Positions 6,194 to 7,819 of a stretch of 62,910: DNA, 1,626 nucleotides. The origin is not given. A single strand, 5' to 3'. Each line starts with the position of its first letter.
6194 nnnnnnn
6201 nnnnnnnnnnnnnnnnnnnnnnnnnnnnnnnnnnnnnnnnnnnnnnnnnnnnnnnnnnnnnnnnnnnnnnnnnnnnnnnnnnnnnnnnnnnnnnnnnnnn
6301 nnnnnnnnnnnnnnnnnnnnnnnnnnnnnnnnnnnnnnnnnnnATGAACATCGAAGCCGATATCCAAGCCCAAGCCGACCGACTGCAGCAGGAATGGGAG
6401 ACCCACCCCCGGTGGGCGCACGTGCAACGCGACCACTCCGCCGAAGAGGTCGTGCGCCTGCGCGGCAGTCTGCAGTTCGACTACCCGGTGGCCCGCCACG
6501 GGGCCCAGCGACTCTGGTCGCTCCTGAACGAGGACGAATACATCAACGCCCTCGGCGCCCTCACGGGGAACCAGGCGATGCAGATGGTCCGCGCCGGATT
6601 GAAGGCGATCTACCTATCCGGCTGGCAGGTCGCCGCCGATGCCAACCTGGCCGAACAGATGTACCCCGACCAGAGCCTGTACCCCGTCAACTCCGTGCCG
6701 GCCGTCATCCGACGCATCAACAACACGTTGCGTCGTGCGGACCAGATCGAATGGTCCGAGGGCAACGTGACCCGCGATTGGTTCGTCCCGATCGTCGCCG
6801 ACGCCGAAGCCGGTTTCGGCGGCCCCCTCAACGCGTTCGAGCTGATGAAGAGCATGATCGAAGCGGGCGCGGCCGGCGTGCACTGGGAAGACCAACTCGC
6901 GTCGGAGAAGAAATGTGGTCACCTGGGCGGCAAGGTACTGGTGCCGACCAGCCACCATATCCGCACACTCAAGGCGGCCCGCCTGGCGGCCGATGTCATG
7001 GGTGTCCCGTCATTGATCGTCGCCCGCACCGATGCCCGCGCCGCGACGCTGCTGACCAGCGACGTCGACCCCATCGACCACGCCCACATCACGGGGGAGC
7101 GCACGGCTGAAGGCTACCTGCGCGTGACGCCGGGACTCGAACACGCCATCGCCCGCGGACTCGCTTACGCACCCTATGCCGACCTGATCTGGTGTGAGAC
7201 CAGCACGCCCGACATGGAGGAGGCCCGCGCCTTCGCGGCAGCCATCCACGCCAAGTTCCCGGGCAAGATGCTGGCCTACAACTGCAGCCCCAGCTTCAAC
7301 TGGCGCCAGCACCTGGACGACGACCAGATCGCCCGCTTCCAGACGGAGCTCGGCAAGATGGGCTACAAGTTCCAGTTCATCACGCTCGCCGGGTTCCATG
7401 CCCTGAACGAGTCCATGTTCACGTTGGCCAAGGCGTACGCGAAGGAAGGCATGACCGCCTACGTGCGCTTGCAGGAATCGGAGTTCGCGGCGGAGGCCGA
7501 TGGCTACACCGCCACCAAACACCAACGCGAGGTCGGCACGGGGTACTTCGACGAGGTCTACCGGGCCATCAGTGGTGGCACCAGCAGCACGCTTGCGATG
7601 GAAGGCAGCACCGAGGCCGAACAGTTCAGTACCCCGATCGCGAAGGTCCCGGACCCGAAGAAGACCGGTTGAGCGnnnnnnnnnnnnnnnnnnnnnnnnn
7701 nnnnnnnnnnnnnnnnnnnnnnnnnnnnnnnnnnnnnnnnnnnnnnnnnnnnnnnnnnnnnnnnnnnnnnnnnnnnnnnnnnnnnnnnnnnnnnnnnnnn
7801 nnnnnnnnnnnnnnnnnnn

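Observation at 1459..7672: Tandemly duplicated bacterial-type glyoxylate shunt operon (aceB-aceA x2) with a 128-nt gene-conversion-like identity tract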

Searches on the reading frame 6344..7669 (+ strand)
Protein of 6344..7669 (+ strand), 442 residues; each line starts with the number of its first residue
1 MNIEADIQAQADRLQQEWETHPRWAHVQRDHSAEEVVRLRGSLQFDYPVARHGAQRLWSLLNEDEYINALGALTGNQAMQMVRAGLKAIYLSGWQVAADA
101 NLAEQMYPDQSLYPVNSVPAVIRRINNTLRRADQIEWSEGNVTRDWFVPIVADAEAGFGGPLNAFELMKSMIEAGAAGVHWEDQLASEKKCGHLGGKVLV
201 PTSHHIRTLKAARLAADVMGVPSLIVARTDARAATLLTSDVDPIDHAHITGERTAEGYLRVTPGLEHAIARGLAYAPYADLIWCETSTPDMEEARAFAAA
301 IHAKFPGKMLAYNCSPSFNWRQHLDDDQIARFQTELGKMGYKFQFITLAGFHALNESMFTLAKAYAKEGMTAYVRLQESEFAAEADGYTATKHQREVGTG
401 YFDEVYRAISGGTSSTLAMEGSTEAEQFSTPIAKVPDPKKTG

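Call 6: search_protein_families(library=ncbifam, proteins=[window:6344-7669:+])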
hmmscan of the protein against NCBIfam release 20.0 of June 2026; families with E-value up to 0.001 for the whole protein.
window:6344-7669:+ (442 aa): 6 families
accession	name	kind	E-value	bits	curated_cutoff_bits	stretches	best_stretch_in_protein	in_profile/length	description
NF011645.0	PRK15063.1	equivalog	4.9e-235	780.2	562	1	7-428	6-428/430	isocitrate lyase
TIGR01346.1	isocit_lyase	equivalog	2.9e-183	610.1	275.9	2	13-251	3-254/527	isocitrate lyase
NF005074.0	PRK06498.1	equivalog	3.9e-46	157.7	446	4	147-237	178-269/531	isocitrate lyase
TIGR02317.1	prpB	equivalog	1.7e-31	109.5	354.4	1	55-238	3-161/285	methylisocitrate lyase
NF008455.0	PRK11320.1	equivalog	1.5e-24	86.7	353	1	55-242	9-172/295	methylisocitrate lyase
TIGR02319.1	CPEP_Pphonmut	equivalog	9.1e-11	41.5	420.05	1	146-235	76-162/294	carboxyvinyl-carboxyphosphonate phosphorylmutase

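Call 24: find_homologous_proteins(query=window:6344-7669:+)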
Query window:6344-7669:+ (442 aa): 8000 proteins with E <= 0.001 among 8000 candidates; the best 120 are listed.
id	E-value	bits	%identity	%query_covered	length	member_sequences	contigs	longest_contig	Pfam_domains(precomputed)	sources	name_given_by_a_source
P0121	0.0e+0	1008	100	100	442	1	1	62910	PF13714.13,PF00463.28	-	-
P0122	1.5e-283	958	95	100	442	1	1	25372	PF13714.13,PF00463.28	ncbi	-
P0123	3.0e-265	898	91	97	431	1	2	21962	PF13714.13,PF00463.28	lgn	-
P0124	2.9e-259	878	88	97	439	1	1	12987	PF13714.13,PF00463.28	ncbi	-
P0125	3.7e-259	878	88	97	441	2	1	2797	PF13714.13,PF00463.28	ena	-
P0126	1.7e-258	876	88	98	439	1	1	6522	PF13714.13,PF00463.28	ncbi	-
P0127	1.4e-246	836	84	98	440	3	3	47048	PF13714.13,PF00463.28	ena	-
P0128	1.6e-246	836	85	97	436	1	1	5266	PF13714.13,PF00463.28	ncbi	-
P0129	5.3e-246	834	84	97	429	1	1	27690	PF13714.13,PF00463.28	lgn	-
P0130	3.3e-242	822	81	99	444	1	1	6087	PF13714.13,PF00463.28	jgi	jgi:isocitrate lyase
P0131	7.4e-241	817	81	98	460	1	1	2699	PF13714.13,PF00463.28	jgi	jgi:isocitrate lyase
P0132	1.2e-240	817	80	98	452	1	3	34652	PF13714.13,PF00463.28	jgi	jgi:isocitrate lyase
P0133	4.6e-240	815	82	98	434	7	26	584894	PF13714.13,PF00463.28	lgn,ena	-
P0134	9.2e-240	814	79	97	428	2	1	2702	PF13714.13,PF00463.28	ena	-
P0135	1.0e-239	814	81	98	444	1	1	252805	PF13714.13,PF00463.28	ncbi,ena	-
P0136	1.3e-239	813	79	100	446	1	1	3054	PF13714.13,PF00463.28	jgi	jgi:isocitrate lyase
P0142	5.0e-236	802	80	97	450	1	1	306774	PF13714.13,PF00463.28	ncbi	-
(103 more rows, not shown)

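Call 27: find_related_loci(query=window:6344-7669:+, collection=genome_contigs, flank=6000)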
Query window:6344-7669:+ (442 aa) in genome_contigs; peptide patterns used: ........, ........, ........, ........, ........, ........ (x = any residue, [..] = any of these).
599 stretches matched a pattern (row limit reached: there are more); 595 encode a relative of the query (tblastn E <= 1e-3); the best 80 are kept; 80 distinct loci.
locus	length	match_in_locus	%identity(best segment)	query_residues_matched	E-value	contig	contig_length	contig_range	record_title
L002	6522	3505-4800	88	3-436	0e+0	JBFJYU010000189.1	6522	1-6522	MAG: Thermoplasmatota archaeon isolate Mix_sand19.2022.05.G.95 k141_3784196_length_6522_cov_16.2595, whole genome shotgu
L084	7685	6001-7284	73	1-428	0e+0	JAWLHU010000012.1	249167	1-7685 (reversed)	MAG: Symbiobacteriaceae bacterium isolate 30dZY2.bin.8 NODE_117_length_249167_cov_38.230158, whole genome shotgun sequen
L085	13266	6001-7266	72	7-428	0e+0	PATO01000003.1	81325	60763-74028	MAG: Actinomycetota bacterium isolate SAT1582 222900, whole genome shotgun sequence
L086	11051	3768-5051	70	1-428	0e+0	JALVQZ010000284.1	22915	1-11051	MAG: Acidimicrobiia bacterium isolate A3_metabat2_scaf2bin.085 A3_NODE_917_length_22915_cov_3.016061, whole genome shotg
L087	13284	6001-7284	70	7-434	0e+0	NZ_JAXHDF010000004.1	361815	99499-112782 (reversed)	Pseudogracilibacillus sp. SE30717A strain SE 30717-A 4, whole genome shotgun sequence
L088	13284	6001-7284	70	8-435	0e+0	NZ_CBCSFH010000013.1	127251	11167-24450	Mesobacillus thioparans strain CIP109765T isolate CIP109765T NODE_0013, whole genome shotgun sequence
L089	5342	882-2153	71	1-428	0e+0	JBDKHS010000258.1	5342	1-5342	MAG: Pseudomonadota bacterium isolate flintriver_2019_sw_WHONDRS-S19S_0015_B_bin.89 scaffold_1194199, whole genome shotg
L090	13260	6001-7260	71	10-429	0e+0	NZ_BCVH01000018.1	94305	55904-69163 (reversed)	Robertmurraya korlensis NBRC 107688, whole genome shotgun sequence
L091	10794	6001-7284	70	1-428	0e+0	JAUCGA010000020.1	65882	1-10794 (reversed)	Anaerolineales bacterium HSG25 NODE_27_length_65882, whole genome shotgun sequence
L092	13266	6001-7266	70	8-429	0e+0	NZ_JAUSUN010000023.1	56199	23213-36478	Mesobacillus stamsii strain DSM 19598 Ga0480550_23, whole genome shotgun sequence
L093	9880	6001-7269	70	8-430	0e+0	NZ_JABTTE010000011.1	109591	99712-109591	Calidifontibacillus erzurumensis strain P2 P2-assembly-2020_contig_11, whole genome shotgun sequence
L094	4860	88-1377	70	3-430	0e+0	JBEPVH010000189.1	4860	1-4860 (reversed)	MAG: bacterium isolate 22E.semibin_refined.006_sub NODE_19341_length_4860_cov_5.406035:0-4860, whole genome shotgun sequ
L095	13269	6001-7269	72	7-429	0e+0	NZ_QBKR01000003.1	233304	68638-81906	Melghirimyces profundicolus strain DSM 45787 Ga0183441_103, whole genome shotgun sequence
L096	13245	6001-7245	72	14-428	0e+0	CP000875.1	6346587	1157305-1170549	Herpetosiphon aurantiacus DSM 785, complete genome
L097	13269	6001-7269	70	8-429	0e+0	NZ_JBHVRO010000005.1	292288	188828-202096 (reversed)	Psychrobacillus sp. NPDC058041 NPDC058041_T30_C7.ctg-0005, whole genome shotgun sequence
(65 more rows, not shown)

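Call 28: list_cluster_members(proteins=[P0123, P0124, P0125, P0127, P0128, P0129, P0133, P0135, P0136, P0142])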
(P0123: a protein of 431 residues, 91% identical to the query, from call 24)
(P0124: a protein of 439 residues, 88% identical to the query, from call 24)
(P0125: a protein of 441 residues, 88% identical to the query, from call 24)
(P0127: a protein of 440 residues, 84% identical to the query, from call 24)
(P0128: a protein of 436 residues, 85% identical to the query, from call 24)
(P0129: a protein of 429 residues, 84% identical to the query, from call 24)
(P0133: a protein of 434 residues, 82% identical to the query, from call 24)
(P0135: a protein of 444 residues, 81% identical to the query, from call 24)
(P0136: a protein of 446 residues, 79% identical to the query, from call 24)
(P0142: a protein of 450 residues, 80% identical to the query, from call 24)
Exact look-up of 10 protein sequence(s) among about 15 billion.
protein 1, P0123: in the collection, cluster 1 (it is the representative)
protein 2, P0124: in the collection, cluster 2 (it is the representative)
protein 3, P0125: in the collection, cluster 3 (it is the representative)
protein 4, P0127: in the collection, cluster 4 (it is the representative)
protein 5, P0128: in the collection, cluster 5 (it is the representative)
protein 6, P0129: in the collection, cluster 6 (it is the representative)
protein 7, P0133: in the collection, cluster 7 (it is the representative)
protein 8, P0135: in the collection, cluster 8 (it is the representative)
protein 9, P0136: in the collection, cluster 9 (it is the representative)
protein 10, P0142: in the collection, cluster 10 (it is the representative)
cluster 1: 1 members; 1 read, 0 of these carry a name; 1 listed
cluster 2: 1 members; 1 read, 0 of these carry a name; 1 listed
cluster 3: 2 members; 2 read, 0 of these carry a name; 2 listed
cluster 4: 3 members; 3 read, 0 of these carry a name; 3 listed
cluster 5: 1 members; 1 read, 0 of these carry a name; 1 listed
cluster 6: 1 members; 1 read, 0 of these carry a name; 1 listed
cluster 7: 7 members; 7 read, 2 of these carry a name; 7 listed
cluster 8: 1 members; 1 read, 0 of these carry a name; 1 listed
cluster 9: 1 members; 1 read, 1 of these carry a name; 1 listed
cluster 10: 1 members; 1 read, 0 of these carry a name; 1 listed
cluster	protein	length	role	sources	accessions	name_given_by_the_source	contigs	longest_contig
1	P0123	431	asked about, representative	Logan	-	-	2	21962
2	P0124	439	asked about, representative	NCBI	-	-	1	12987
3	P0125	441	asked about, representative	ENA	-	-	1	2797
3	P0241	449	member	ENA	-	-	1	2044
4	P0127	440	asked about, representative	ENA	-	-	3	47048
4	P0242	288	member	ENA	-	-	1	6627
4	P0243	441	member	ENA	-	-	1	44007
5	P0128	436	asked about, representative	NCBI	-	-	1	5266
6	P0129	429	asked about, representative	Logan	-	-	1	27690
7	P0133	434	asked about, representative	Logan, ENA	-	-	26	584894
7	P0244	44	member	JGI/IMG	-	hypothetical protein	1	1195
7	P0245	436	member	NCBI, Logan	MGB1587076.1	MAG: isocitrate lyase [Thermoplasmatota archaeon]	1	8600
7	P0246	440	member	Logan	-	-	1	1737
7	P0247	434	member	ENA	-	-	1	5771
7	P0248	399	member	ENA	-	-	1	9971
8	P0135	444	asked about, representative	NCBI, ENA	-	-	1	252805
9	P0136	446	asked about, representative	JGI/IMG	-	isocitrate lyase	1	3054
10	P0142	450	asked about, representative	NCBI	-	-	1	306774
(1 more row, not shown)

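Call 29: find_encoding_contigs(protein=P0127, flank=8000, max_places=2)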
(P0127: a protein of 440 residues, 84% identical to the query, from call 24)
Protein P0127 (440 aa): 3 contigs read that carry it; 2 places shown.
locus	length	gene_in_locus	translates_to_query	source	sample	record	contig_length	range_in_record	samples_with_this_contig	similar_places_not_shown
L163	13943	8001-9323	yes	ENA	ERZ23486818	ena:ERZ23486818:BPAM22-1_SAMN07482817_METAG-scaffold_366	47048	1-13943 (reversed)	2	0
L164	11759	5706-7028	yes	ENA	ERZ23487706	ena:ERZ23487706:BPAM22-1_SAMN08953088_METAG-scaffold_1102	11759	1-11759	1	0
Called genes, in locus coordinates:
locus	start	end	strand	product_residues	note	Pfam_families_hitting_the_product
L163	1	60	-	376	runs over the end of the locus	PF13458:Peripla_BP_6, PF01094:ANF_receptor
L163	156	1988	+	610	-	PF02653:BPD_transp_2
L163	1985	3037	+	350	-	PF02653:BPD_transp_2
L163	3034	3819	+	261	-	PF00005:ABC_tran, PF13304:AAA_21 (weak), PF12399:BCA_ABC_TP_C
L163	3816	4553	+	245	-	PF00005:ABC_tran, PF13304:AAA_21 (faint)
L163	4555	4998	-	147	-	PF00582:Usp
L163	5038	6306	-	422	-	-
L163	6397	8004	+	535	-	PF20656:MS_N, PF01274:MS_TIM-barrel, PF20659:MS_C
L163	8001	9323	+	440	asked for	PF00463:ICL, PF13714:PEP_mutase, PF00463:ICL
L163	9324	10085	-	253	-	PF00106:adh_short, PF01370:Epimerase (weak), PF08659:KR, PF13561:adh_short_C2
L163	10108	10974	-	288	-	PF01370:Epimerase, PF13460:NAD_binding_10 (weak), PF08338:DUF1731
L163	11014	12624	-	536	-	PF08448:PAS_4, PF00512:HisKA, PF02518:HATPase_c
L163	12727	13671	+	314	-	PF00752:XPG_N, PF00867:XPG_I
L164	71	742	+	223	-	PF02653:BPD_transp_2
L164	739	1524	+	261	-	PF00005:ABC_tran, PF13304:AAA_21 (weak), PF12399:BCA_ABC_TP_C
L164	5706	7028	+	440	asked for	PF00463:ICL, PF13714:PEP_mutase, PF00463:ICL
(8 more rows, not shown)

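Call 30: find_encoding_contigs(protein=P0123, flank=8000, max_places=2)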
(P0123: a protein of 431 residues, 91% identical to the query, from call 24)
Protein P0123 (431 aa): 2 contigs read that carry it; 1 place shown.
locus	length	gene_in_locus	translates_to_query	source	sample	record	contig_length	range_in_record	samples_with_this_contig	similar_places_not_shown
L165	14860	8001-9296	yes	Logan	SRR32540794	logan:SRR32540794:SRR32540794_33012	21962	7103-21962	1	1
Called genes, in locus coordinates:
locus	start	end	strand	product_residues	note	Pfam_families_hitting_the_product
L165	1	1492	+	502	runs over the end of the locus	PF00082:Peptidase_S8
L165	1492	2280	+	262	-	PF01149:Fapy_DNA_glyco, PF06831:H2TH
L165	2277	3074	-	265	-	PF00950:ABC-3, PF01032:FecCD (weak)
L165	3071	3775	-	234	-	PF00005:ABC_tran, PF02463:SMC_N (weak), PF13304:AAA_21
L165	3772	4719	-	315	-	PF01297:ZnuA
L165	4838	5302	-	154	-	PF10604:Polyketide_cyc2 (weak), PF08327:AHSA1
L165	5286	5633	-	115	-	PF12840:HTH_20, PF01022:HTH_5, PF12802:MarR_2 (weak), PF01047:MarR (weak)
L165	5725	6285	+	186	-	-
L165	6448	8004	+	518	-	PF20656:MS_N, PF01274:MS_TIM-barrel, PF20659:MS_C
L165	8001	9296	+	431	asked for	PF00463:ICL, PF13714:PEP_mutase, PF00463:ICL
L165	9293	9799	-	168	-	PF00578:AhpC-TSA, PF08534:Redoxin, PF00085:Thioredoxin (weak), PF13905:Thioredoxin_8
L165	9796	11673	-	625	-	-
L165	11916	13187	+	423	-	PF13510:Fer2_4, PF07992:Pyr_redox_2 (faint)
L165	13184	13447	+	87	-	PF17806:SO_alpha_A3, PF04324:Fer2_BFD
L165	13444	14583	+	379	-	PF00890:FAD_binding_2, PF01266:DAO, PF01494:FAD_binding_3 (faint), PF03486:HI0933_like (faint), PF07992:Pyr_redox_2 (faint), PF13450:NAD_binding_8 (faint), PF13738:Pyr_redox_3 (faint)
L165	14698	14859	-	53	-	?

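Call 31: find_encoding_contigs(protein=P0124, flank=8000, max_places=2)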
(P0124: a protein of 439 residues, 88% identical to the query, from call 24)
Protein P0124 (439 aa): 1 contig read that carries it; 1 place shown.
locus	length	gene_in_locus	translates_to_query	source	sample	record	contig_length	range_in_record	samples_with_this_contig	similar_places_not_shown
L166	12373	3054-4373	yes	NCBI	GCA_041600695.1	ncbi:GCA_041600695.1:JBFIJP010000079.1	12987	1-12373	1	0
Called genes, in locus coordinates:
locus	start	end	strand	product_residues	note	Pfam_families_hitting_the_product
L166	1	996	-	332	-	?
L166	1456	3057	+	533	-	PF20656:MS_N, PF01274:MS_TIM-barrel, PF20659:MS_C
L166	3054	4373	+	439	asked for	PF00463:ICL, PF13714:PEP_mutase, PF00463:ICL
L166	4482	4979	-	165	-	-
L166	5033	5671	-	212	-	-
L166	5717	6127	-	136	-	-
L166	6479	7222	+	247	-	-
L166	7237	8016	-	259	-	PF00106:adh_short, PF08659:KR, PF13561:adh_short_C2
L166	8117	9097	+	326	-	PF00752:XPG_N, PF00867:XPG_I, PF01367:5_3_exonuc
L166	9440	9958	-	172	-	-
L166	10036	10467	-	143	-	-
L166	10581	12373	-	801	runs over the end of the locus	?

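Call 59: find_related_loci(query=L165:1492-2277:+, collection=genome_contigs, flank=1000)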
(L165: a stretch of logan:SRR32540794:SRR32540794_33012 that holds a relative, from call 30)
Query L165:1492-2277:+ (262 aa) in genome_contigs; peptide patterns used: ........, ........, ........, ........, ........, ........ (x = any residue, [..] = any of these).
600 stretches matched a pattern (row limit reached: there are more); 571 encode a relative of the query (tblastn E <= 1e-3); the best 80 are kept; 80 distinct loci.
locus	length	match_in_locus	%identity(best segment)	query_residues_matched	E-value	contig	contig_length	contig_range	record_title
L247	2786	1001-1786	77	1-262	1e-135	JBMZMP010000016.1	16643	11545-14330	MAG: Thermoplasmatota archaeon isolate ME_XS_2212_2_bin59 ME_XS_2212_2_bin59_15, whole genome shotgun sequence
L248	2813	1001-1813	58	1-262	1e-90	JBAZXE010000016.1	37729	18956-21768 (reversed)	MAG: Thermoplasmatota archaeon isolate SO_2017_GW1_49 NODE_5033_length_37729_cov_0.993218_OW334_2017, whole genome shotg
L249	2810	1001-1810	55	1-261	1e-83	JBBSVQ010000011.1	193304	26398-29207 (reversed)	MAG: Thermoplasmatota archaeon isolate H32-bin038_1 H32_bin038_1_000000000011, whole genome shotgun sequence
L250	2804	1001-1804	39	1-258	6e-52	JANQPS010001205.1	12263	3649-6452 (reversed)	MAG: Thermoanaerobaculia bacterium isolate IP29b_bin.170 k99_231472, whole genome shotgun sequence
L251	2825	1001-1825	42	1-262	3e-51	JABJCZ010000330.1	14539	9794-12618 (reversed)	MAG: Alphaproteobacteria bacterium isolate SI073_bin67 k141_2536452, whole genome shotgun sequence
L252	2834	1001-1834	39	1-262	1e-50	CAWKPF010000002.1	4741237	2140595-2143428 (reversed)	MAG: uncultured Acidobacteriota bacterium isolate MFD09779.bin.1.69 genome assembly, contig: contig_21255, whole genome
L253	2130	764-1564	39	1-262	2e-50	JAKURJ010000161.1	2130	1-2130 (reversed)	MAG: Candidatus Poseidoniaceae archaeon isolate ALOHA_A2.5_52 A2.5-MGIIa-K1-1_161, whole genome shotgun sequence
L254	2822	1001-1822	38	1-262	8e-50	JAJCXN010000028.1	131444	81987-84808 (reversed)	MAG: Acidobacteriota bacterium isolate OFTM27 OFTM27_27, whole genome shotgun sequence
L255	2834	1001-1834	40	1-258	1e-49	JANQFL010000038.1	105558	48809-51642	MAG: Sneathiellales bacterium isolate PL23a_bin.86 k99_3030091, whole genome shotgun sequence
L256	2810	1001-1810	39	1-261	1e-49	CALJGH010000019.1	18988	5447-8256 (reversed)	MAG: uncultured Nitrospinaceae bacterium isolate S2_Bin_METABAT__100_sub_1_1 genome assembly, contig: c_000000111183, wh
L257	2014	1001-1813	39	1-262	2e-49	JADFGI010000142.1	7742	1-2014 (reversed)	MAG: Nitrospinota bacterium isolate B2T1L10 B2T1L10_NODE16448, whole genome shotgun sequence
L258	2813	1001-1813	38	1-262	4e-49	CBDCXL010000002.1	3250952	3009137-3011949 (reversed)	MAG: Nitrospinales bacterium isolate 4e79c772-6b72-4db0-bd25-b8212fbdc190 genome assembly, contig: contig_2, whole genom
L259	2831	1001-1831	40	1-262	8e-49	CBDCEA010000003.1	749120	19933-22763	MAG: Alphaproteobacteria bacterium isolate acfa3c97-71bc-419c-b48f-b1c48e78630c genome assembly, contig: contig_3, whole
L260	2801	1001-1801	38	1-262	2e-48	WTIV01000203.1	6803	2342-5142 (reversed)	MAG: Methanobacteriota archaeon isolate PL36325bin_29 NODE_4482_length_6803_cov_8.178423, whole genome shotgun sequence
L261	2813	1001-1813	41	1-262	9e-49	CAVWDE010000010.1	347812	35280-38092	MAG: uncultured Alphaproteobacteria bacterium isolate MFD04944.bin.2.82 genome assembly, contig: contig_19115, whole gen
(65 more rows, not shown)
